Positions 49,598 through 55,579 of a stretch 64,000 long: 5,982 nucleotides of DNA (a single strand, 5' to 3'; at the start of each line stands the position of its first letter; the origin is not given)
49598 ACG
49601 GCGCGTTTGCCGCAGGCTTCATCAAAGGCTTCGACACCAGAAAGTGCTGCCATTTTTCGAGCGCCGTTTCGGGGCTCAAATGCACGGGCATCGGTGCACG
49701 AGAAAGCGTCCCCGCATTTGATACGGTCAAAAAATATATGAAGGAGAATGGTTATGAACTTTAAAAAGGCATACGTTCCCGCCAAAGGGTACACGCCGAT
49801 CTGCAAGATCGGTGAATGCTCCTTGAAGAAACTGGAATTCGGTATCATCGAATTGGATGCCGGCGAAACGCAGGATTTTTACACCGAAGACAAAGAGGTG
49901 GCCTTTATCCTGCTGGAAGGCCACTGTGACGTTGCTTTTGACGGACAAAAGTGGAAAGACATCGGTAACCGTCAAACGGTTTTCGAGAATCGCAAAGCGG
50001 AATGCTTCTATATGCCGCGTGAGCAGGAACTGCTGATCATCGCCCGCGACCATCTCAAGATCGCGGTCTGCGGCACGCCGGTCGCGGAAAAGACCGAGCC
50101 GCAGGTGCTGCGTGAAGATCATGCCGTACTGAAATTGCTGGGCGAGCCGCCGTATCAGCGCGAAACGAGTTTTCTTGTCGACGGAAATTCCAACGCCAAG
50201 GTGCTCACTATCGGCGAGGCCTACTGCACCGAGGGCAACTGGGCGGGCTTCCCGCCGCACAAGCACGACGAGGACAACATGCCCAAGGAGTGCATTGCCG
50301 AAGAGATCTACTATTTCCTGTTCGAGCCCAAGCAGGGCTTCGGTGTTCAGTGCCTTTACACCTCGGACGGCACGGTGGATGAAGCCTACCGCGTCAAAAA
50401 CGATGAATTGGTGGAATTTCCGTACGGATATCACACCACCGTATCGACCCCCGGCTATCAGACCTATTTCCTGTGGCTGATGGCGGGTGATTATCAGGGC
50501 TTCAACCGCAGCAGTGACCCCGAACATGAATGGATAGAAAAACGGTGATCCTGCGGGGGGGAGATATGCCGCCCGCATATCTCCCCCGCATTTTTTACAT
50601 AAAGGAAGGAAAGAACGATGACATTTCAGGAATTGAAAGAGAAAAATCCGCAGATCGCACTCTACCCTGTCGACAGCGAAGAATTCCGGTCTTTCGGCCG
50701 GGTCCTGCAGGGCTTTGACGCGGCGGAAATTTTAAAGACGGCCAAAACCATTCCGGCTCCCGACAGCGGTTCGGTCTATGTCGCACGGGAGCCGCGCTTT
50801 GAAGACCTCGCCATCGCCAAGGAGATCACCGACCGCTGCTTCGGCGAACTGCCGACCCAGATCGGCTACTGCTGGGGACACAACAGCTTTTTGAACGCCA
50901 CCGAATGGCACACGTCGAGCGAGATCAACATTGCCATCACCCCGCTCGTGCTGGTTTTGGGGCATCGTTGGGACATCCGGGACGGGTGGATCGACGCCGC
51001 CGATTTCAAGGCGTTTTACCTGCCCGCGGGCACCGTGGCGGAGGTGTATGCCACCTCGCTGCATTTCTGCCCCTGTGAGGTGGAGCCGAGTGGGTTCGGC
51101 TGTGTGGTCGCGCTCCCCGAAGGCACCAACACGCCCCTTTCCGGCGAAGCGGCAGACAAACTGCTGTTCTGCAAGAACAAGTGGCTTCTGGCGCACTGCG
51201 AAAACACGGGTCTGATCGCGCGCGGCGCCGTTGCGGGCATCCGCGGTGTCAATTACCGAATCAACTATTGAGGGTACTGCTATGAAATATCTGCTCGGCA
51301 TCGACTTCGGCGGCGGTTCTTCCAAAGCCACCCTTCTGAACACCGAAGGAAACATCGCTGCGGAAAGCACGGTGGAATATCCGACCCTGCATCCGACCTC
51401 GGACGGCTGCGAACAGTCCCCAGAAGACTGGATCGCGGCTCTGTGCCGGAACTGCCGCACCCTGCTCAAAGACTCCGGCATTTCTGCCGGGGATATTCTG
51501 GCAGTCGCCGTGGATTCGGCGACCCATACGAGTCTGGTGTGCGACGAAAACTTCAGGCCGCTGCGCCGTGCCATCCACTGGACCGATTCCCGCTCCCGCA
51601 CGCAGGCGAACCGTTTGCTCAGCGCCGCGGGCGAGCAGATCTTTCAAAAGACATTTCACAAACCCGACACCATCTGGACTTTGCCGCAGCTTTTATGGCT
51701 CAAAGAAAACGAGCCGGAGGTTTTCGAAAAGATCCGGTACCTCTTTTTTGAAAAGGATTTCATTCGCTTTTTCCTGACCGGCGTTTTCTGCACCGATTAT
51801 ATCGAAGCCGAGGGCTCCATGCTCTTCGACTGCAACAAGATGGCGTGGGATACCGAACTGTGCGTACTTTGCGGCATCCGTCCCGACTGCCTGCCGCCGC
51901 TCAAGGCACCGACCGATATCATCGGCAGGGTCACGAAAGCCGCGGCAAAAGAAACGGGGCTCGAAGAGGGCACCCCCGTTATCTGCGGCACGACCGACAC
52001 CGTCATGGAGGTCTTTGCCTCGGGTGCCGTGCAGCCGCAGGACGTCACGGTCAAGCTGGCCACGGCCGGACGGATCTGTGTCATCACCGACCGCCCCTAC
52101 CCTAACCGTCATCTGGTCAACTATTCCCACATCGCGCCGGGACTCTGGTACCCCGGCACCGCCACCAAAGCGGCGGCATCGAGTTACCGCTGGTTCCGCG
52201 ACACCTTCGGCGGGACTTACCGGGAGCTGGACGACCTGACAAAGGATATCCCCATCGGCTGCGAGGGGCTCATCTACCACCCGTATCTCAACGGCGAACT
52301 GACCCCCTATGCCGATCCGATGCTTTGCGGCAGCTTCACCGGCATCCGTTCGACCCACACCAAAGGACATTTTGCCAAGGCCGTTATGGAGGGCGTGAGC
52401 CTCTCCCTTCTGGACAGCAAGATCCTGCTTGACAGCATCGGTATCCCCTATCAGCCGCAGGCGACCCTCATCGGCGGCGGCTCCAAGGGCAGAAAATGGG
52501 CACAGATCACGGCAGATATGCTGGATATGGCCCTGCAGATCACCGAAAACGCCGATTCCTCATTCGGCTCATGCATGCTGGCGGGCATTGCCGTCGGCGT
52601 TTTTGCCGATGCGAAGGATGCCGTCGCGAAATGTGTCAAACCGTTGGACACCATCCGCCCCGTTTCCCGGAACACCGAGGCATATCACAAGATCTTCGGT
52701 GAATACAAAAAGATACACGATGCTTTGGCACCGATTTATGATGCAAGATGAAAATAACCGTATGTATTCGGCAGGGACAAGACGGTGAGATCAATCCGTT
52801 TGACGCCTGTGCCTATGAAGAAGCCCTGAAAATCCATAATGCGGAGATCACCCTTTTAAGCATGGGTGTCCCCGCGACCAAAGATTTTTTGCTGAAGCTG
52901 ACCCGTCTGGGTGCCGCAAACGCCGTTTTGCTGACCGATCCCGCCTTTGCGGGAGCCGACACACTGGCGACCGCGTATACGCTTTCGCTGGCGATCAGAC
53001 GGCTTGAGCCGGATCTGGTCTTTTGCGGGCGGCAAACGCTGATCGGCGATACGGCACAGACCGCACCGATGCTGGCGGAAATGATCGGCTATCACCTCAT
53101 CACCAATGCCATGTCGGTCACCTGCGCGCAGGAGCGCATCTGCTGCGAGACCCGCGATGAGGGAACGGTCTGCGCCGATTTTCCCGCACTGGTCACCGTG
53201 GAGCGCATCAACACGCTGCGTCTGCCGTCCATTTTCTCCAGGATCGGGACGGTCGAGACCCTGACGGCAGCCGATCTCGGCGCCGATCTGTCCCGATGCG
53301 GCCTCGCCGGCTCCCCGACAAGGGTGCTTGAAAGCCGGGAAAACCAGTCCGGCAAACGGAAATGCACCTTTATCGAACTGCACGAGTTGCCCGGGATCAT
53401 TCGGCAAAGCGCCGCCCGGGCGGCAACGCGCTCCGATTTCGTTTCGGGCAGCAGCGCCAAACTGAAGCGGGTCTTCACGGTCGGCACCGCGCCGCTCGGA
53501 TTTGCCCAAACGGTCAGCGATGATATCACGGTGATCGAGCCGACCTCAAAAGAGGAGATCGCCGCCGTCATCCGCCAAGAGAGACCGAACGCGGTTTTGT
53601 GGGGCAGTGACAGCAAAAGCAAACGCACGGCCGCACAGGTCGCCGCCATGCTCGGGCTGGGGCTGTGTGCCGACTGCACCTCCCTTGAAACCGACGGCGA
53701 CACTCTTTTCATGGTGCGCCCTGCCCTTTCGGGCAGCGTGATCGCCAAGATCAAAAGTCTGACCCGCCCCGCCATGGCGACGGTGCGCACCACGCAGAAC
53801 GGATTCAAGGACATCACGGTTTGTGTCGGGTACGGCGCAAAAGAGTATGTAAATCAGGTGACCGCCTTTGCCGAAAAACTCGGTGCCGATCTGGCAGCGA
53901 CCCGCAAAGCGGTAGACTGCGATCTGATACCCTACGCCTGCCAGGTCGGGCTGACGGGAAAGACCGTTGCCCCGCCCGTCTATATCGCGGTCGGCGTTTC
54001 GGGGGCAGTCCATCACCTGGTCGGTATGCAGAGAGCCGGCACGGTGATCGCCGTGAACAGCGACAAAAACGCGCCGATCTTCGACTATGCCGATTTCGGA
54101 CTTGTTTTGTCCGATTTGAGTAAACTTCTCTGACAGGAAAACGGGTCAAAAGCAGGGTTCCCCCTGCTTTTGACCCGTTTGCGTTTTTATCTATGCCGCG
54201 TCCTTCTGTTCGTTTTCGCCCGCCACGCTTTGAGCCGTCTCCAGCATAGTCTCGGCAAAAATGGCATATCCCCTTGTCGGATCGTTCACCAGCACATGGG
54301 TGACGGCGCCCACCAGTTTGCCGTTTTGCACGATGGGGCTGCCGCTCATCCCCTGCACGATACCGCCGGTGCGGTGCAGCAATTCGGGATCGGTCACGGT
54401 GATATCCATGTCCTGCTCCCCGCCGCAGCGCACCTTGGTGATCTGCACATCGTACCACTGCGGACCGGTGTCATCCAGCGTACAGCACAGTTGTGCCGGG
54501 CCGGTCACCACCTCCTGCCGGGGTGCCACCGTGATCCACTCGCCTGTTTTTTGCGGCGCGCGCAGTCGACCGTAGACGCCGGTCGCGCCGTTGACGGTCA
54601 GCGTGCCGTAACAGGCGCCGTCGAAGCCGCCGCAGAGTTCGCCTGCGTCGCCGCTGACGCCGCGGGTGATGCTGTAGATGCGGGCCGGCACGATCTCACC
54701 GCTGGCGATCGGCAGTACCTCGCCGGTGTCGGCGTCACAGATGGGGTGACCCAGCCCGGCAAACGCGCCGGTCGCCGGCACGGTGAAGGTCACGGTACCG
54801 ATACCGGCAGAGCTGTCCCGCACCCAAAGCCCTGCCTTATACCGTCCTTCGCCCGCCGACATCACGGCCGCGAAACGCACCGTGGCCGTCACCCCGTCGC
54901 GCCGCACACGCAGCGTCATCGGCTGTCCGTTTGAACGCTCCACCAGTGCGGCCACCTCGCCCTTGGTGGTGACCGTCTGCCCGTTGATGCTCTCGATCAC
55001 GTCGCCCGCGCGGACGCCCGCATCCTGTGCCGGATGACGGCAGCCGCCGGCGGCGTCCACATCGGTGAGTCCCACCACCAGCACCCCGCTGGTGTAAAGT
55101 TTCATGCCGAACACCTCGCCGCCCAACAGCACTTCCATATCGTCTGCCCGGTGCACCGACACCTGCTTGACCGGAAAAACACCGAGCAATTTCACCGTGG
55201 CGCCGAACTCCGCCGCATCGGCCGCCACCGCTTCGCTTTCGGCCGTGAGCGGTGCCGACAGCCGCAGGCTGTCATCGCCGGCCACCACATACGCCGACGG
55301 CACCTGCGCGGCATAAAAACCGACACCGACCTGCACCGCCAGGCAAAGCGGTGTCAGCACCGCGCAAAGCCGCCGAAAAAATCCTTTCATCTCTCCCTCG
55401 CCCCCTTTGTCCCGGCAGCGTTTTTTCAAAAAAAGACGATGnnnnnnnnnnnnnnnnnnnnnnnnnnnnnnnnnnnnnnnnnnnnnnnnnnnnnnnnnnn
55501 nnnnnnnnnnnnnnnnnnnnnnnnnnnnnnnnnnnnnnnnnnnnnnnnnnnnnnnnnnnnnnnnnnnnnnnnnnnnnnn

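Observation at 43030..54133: AraC-linked ten-gene carbohydrate locus with an enzyme combination I cannot map to a described pathway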

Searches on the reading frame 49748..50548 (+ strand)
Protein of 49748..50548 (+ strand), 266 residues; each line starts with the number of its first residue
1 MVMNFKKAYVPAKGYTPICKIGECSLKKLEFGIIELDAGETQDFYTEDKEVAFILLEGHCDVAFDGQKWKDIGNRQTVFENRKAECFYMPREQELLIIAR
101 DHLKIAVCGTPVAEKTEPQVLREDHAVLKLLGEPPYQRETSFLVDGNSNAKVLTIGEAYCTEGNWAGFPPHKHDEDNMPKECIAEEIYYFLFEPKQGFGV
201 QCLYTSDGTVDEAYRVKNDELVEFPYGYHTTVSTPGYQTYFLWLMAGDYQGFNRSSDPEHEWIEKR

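Call 3: search_protein_families(library=pfam, proteins=[window:49748-50548:+])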
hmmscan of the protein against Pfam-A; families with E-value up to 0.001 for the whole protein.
window:49748-50548:+ (266 aa): 1 family
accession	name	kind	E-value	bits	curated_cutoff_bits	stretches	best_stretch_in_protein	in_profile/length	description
PF04962.18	KduI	-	2e-68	231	23.9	1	17-263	14-262/262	KduI/IolB family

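Call 4: search_protein_families(library=ncbifam, proteins=[window:49748-50548:+])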
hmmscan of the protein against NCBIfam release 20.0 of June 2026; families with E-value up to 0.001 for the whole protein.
window:49748-50548:+ (266 aa): 2 families
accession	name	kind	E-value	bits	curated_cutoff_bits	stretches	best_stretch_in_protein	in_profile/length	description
TIGR04378.1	myo_inos_iolB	equivalog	2.2e-64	217.4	205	1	26-263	10-246/247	5-deoxy-glucuronate isomerase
NF002091.1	PRK00924.1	equivalog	0.0003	20.3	250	1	42-253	68-266/277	5-dehydro-4-deoxy-D-glucuronate isomerase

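Call 54: search_solved_structures(query=window:49748-50548:+, max_evalue=0.001)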
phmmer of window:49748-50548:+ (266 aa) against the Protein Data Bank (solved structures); distinct sequences matched with E-value up to 0.001: 1.
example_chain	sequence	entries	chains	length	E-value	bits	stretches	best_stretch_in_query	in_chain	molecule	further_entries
2qjv_A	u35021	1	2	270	1.2e-31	113.1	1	29-264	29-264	Uncharacterized IolB-like protein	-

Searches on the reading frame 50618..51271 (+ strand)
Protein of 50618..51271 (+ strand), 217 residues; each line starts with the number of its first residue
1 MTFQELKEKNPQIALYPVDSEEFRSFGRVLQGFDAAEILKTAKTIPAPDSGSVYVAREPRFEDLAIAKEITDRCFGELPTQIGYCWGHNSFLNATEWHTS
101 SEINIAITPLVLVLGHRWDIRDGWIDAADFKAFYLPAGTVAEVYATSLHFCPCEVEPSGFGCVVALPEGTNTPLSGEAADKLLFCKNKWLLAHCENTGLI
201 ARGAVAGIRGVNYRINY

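Call 3: search_protein_families(library=pfam, proteins=[window:50618-51271:+])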
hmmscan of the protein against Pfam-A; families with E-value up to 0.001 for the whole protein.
window:50618-51271:+ (217 aa): 1 family
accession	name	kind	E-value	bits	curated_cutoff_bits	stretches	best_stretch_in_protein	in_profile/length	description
PF16161.11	DUF4867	-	6.3e-71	238.5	28.7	1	17-212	3-200/201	Domain of unknown function (DUF4867)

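Call 4: search_protein_families(library=ncbifam, proteins=[window:50618-51271:+])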
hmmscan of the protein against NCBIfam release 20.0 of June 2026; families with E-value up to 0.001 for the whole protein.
window:50618-51271:+ (217 aa): 0 families

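Call 67: search_solved_structures(query=window:50618-51271:+, max_evalue=0.01, show_alignments=1)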
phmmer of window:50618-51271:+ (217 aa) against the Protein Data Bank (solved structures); distinct sequences matched with E-value up to 0.01: 1.
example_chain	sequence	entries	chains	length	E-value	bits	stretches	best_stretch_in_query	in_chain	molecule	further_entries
9gyy_A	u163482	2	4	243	1.2e-52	181.9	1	2-215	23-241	DUF4867 domain-containing protein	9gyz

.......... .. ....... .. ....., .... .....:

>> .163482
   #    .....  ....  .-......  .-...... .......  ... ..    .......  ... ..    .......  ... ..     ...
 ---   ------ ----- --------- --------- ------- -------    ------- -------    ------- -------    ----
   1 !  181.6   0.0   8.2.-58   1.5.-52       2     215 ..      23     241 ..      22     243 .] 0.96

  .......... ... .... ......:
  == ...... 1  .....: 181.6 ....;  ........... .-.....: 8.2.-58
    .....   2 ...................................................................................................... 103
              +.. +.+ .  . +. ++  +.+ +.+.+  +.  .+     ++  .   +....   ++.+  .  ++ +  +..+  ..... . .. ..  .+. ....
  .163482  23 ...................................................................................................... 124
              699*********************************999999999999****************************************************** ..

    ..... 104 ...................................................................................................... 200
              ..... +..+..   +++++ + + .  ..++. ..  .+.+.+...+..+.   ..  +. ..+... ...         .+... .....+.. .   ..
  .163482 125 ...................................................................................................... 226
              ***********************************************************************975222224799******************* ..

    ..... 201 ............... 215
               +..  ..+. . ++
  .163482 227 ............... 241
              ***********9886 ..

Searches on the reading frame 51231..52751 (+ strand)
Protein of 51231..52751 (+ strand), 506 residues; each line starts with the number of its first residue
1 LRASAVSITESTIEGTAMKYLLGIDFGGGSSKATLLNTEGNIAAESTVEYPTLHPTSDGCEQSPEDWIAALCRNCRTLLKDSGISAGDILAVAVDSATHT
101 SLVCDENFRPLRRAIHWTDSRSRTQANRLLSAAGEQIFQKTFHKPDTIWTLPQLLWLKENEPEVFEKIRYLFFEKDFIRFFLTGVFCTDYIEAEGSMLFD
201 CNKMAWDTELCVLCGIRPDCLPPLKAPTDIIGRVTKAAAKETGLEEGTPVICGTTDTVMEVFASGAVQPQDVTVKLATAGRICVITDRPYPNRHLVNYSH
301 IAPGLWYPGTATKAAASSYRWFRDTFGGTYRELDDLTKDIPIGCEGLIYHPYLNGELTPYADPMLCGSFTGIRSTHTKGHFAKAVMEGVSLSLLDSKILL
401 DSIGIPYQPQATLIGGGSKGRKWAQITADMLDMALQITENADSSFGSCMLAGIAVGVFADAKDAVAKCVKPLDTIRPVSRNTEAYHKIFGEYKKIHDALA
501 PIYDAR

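Call 3: search_protein_families(library=pfam, proteins=[window:51231-52751:+])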
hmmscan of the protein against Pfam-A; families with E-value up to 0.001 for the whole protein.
window:51231-52751:+ (506 aa): 2 families
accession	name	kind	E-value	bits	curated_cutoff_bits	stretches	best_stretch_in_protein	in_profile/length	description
PF00370.27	FGGY_N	-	1.6e-58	198.6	28.8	1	20-262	1-244/245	FGGY family of carbohydrate kinases, N-terminal domain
PF02782.22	FGGY_C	-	7.1e-18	65.5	27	1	286-454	15-197/198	FGGY family of carbohydrate kinases, C-terminal domain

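Call 4: search_protein_families(library=ncbifam, proteins=[window:51231-52751:+])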
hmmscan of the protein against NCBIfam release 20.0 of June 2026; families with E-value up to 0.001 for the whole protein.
window:51231-52751:+ (506 aa): 12 families
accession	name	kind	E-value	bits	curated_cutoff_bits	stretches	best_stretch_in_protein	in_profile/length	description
TIGR01312.1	XylB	equivalog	1.3e-106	357.1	380.25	1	22-495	1-479/481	xylulokinase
TIGR01314.1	gntK_FGGY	equivalog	6e-67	226.3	648.55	1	20-499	1-493/505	gluconokinase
NF011601.0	PRK15027.1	equivalog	1.3e-54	185.4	912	1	22-502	3-482/484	xylulokinase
NF008187.0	PRK10939.1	equivalog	1.5e-49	169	528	1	17-498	2-502/521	autoinducer-2 kinase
TIGR02628.1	fuculo_kin_coli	equivalog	4e-39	134.8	470.9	1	25-470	7-457/465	L-fuculokinase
NF003154.0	PRK04123.1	equivalog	3.1e-36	125.2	428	2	229-499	250-537/554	ribulokinase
TIGR01311.1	glycerol_kin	equivalog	1e-34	119.7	590.35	2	19-268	1-254/496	glycerol kinase GlpK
NF000756.0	PRK00047.1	subfamily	7.6e-32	110.2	498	1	17-478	3-474/502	glycerol kinase GlpK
TIGR01315.1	5C_CHO_kinase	subfamily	7.9e-24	84.2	408.7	2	21-259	2-258/541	FGGY family pentulose kinase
TIGR01234.1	L-ribulokinase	equivalog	2.9e-22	79.1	583.25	1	19-498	1-529/536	ribulokinase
TIGR02627.1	rhamnulo_kin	equivalog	5.7e-16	58.1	527.95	1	88-265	67-240/454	rhamnulokinase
NF007925.0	PRK10640.1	equivalog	4.7e-13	48.4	639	1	68-264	53-245/489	rhamnulokinase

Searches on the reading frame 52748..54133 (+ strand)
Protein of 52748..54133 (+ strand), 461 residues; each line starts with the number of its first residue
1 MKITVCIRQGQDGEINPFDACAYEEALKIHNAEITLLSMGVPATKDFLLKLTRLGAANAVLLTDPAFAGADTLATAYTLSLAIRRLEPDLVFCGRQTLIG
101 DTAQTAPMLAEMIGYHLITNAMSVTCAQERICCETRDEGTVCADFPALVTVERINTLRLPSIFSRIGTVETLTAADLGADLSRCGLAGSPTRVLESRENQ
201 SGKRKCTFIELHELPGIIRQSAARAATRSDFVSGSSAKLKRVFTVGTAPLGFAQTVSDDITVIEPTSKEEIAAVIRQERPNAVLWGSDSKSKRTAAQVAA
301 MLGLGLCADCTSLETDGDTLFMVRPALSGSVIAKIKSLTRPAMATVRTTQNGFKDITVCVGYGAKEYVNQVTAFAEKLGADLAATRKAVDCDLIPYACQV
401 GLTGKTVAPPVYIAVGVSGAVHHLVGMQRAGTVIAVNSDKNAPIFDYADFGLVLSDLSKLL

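Call 3: search_protein_families(library=pfam, proteins=[window:52748-54133:+])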
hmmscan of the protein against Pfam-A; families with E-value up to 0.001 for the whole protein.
window:52748-54133:+ (461 aa): 2 families
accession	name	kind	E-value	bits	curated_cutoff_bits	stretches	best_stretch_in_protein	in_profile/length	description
PF01012.27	ETF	-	2.7e-50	171.1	26.7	2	4-176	2-180/181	Electron transfer flavoprotein domain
PF00766.25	ETF_alpha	-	4e-24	84.8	27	1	355-428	6-81/81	Electron transfer flavoprotein FAD-binding domain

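Call 4: search_protein_families(library=ncbifam, proteins=[window:52748-54133:+])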
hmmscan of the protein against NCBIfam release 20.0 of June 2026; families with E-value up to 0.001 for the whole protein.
window:52748-54133:+ (461 aa): 11 families
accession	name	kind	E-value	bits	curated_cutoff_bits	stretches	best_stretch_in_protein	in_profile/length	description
NF042970.1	AcrlCoAredClosAcrA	equivalog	8.2e-32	110.7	600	1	355-459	240-348/360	acryloyl-CoA reductase electron transfer subunit beta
NF040731.1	flavo_sub_EftB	exception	4.4e-31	108.2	445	1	5-198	23-229/260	electron transfer flavoprotein subunit beta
NF038209.1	mft_etfA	equivalog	7e-21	74.8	240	1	364-457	199-291/303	mycofactocin-associated electron transfer flavoprotein alpha subunit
NF042971.1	AcrlCoAredClosAcrB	equivalog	9.3e-21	74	475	1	13-162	32-191/266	acryloyl-CoA reductase electron transfer subunit gamma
NF002889.0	PRK03363.1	equivalog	4.8e-20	72.1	549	1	356-454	199-298/313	electron transfer flavoprotein subunit alpha/FixB family protein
NF008884.0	PRK11916.1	equivalog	3.4e-18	66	528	1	356-457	198-299/312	electron transfer flavoprotein subunit alpha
NF051845.1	EtFlavAlphaProt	equivalog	6e-17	61.7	600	1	358-452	291-384/406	electron transfer flavoprotein subunit alpha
NF008998.0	PRK12342.1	equivalog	1.4e-06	27.9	338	1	13-167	31-193/254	electron transfer flavoprotein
TIGR04503.1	mft_etfB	hypoth_equivalog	1.6e-06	27.7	200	1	13-127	28-152/290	mycofactocin-associated electron transfer flavoprotein beta subunit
NF051844.1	ETFlavBetaProt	equivalog_domain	0.00024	20.7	350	1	19-125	24-125/254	electron transfer flavoprotein subunit beta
NF002888.0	PRK03359.1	subfamily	0.00025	20.5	219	0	12-176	31-210/256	putative electron transfer flavoprotein FixA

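Call 14: search_solved_structures(query=window:52748-54133:+, max_evalue=0.00001)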
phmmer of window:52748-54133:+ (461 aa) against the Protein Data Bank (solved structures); distinct sequences matched with E-value up to 0.00001: 23.
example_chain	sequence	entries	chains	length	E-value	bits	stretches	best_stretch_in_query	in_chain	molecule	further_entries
5ol2_A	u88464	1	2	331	8.5e-31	110.6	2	359-460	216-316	Electron transfer flavoprotein large subunit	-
6fah_A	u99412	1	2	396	2.4e-29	105.8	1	356-460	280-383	Caffeyl-CoA reductase-Etf complex subunit CarE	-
7qh2_A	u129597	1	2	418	4.8e-29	104.8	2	357-458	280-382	Lactate dehydrogenase (NAD(+),ferredoxin) subunit LctC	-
7koe_B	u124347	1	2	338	6.8e-29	104.3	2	360-460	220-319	Electron transfer flavoprotein, alpha subunit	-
7qh2_B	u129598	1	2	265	3.5e-28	102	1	5-207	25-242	Lactate dehydrogenase (NAD(+),ferredoxin) subunit LctB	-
4kpu_B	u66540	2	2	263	5.5e-28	101.4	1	6-196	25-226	Electron transfer flavoprotein alpha/beta-subunit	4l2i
5ol2_B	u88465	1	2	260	3.1e-27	98.9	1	6-197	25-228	Electron transfer flavoprotein small subunit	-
4kpu_A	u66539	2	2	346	4.4e-27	98.4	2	361-457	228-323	Electron transfer flavoprotein alpha subunit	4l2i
1efp_A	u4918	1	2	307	1.8e-26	96.4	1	320-456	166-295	PROTEIN (ELECTRON TRANSFER FLAVOPROTEIN)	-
6fah_B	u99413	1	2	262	2.3e-22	82.8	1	5-198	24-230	Caffeyl-CoA reductase-Etf complex subunit CarD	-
1efv_A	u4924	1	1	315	3.4e-22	82.3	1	356-459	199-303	ELECTRON TRANSFER FLAVOPROTEIN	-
7koe_A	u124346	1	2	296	3.5e-22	82.2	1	5-220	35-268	Electron transfer flavoprotein, beta subunit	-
1t9g_R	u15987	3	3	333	3.8e-22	82.1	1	356-459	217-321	Electron transfer flavoprotein alpha-subunit, mitochondrial | Electron transfer flavoprotein alpha-subunit, mitochondrial precursor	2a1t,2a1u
1o94_D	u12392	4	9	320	2.9e-18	69.3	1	358-454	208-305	ELECTRON TRANSFER FLAVOPROTEIN ALPHA-SUBUNIT | ELECTRON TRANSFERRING FLAVOPROTEIN ALPHA-SUBUNIT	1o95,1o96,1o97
3clu_D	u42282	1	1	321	7.8e-18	67.9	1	358-454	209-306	Electron transfer flavoprotein subunit alpha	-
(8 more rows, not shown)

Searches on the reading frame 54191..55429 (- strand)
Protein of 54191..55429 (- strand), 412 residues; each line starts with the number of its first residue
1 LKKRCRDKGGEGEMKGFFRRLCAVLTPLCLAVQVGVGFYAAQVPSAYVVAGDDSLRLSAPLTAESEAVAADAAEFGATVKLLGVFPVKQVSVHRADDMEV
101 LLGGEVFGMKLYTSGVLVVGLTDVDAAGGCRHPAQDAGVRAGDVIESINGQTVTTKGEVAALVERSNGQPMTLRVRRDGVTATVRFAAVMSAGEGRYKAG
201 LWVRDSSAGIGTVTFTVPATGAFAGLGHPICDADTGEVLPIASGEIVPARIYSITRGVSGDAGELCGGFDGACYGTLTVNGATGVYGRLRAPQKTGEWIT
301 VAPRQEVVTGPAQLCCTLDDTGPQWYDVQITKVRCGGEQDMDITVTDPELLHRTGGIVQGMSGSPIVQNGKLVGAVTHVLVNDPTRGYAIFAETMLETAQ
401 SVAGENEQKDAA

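Call 15: search_protein_families(library=pfam, proteins=[window:54191-55429:-])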
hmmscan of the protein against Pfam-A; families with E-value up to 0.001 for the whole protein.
window:54191-55429:- (412 aa): 4 families
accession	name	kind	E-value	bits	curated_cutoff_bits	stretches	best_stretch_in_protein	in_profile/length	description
PF05580.18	Peptidase_S55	-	2.9e-74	250.1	25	1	196-396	2-210/210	SpoIVB peptidase S55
PF17820.7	PDZ_6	-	3.8e-12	46.2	27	1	133-177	10-54/54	PDZ domain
PF13180.12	PDZ_2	-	1.6e-07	31.9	27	1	132-184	23-76/80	PDZ domain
PF14685.13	PDZ_Tricorn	-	4.6e-06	27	25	1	132-179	31-80/88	Tricorn protease PDZ domain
